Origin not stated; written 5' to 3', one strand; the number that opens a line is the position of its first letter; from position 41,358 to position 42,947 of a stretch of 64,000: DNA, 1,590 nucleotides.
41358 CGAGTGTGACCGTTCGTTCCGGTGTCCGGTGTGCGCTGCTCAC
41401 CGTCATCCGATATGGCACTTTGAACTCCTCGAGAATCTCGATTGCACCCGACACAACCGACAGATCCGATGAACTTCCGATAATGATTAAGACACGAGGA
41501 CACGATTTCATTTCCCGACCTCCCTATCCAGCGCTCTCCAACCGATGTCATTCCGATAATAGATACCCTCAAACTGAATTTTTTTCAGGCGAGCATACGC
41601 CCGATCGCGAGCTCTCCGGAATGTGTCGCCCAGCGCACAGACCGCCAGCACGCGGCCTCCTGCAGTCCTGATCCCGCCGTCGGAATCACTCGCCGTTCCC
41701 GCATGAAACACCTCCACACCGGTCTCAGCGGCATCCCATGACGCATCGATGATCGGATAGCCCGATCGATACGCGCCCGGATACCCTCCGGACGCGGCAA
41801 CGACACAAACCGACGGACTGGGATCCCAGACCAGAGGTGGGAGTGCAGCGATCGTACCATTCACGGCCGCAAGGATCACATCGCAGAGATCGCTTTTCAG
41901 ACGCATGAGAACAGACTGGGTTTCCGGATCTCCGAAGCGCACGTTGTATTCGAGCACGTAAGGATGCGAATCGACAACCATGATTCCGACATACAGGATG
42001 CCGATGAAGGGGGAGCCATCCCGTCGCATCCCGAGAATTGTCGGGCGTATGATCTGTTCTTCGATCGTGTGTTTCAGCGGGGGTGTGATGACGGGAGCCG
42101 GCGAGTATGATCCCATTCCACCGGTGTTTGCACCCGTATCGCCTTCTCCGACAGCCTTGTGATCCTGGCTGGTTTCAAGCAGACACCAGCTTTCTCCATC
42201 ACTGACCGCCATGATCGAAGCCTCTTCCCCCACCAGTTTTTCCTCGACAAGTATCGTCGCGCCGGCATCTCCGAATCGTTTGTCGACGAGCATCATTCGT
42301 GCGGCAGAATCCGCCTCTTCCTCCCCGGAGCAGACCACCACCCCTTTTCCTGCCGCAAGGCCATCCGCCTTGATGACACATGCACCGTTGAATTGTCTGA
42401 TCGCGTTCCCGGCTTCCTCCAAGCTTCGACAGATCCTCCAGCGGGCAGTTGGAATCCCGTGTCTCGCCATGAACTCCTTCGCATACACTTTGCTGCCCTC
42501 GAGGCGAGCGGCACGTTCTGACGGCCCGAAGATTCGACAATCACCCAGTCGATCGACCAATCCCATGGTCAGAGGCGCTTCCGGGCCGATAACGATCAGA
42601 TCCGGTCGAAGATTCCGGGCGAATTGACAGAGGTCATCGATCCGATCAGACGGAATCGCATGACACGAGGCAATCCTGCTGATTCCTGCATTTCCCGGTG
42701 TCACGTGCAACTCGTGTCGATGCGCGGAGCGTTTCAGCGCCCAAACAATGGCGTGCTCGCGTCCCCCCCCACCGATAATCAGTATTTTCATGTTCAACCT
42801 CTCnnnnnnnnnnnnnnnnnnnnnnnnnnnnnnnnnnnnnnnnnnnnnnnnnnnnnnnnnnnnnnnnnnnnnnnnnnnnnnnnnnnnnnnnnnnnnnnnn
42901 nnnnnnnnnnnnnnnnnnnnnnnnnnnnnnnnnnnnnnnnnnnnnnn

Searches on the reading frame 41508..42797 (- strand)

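Call 58: search_protein_families(library=pfam, proteins=[window:41508-42797:-], max_evalue=0.0001)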
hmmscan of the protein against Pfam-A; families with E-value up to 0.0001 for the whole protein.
window:41508-42797:- (429 aa): 5 families
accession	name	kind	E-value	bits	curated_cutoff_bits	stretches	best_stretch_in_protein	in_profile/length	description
PF01071.24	GARS_A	-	5.7e-73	245.3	27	1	101-293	1-194/194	Phosphoribosylglycinamide synthetase, ATP-grasp (A) domain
PF02844.21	GARS_N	-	4.3e-32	111.3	29.5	1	3-100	1-100/100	Phosphoribosylglycinamide synthetase, N domain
PF02843.22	GARS_C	-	1.2e-31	109.3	34.8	1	329-421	1-92/92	Phosphoribosylglycinamide synthetase, C domain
PF02222.28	ATP-grasp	-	4.8e-07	30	27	1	109-200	2-89/179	ATP-grasp domain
PF08442.15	ATP-grasp_2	-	5.1e-05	23.4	29.5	1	106-175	7-81/202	ATP-grasp domain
